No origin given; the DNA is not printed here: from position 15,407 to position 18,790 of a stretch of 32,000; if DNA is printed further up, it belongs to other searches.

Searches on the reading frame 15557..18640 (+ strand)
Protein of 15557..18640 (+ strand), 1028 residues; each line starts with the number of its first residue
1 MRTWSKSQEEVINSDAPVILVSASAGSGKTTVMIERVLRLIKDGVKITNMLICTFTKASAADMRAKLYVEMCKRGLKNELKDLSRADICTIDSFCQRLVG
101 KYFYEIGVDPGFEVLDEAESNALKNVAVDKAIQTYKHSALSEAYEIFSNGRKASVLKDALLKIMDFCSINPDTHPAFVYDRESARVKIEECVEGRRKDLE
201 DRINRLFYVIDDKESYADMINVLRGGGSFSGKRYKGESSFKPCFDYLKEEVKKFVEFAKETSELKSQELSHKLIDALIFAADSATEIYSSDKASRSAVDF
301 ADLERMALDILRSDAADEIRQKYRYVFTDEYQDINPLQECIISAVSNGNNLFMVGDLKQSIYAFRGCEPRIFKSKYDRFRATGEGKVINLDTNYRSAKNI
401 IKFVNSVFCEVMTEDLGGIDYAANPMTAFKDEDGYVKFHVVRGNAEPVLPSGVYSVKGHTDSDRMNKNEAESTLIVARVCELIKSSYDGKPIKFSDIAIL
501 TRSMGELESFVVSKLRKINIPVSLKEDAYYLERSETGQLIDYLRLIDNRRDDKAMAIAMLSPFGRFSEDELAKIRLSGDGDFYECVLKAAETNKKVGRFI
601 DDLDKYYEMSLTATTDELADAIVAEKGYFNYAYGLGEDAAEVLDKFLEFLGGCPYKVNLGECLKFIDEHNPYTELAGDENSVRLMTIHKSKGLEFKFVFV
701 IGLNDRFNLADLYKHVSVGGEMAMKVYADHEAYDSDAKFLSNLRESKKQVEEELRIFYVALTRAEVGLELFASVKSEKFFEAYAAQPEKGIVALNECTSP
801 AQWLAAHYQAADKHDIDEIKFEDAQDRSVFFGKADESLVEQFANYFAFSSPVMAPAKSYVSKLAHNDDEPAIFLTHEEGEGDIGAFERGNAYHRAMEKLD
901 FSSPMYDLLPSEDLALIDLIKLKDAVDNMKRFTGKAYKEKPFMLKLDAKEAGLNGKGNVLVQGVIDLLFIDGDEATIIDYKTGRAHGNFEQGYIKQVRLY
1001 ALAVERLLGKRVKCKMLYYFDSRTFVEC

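Call 5: search_protein_families(library=pfam, proteins=[window:15557-18640:+], max_evalue=0.01)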
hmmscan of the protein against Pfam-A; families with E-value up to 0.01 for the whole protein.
window:15557-18640:+ (1028 aa): 8 families
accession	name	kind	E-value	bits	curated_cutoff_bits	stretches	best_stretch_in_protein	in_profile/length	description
PF00580.27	UvrD-helicase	-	6.2e-54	183.9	23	1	4-379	1-270/271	UvrD/REP helicase N-terminal domain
PF13361.12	UvrD_C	-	5.8e-31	108.6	25.6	2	678-766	283-341/350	UvrD-like helicase C-terminal domain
PF13245.12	AAA_19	-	9.3e-17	61.9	25.1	1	8-365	1-134/134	AAA domain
PF12705.13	PDDEXK_1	-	8.9e-10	39.4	22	1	888-1021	37-189/247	PD-(D/E)XK nuclease superfamily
PF13538.12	UvrD_C_2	-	3.9e-08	33.5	27.4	1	682-702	2-22/52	UvrD-like helicase C-terminal domain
PF13087.12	AAA_12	-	2.9e-05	24.2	27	1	374-501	4-116/195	AAA domain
PF01443.25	Viral_helicase1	-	0.00013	22.3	21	0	19-94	1-68/228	Viral superfamily 1 RNA helicase core domain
PF25199.1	nSTAND_NTPase5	-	0.0035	17.6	34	0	13-45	38-71/145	Novel STAND NTPase 5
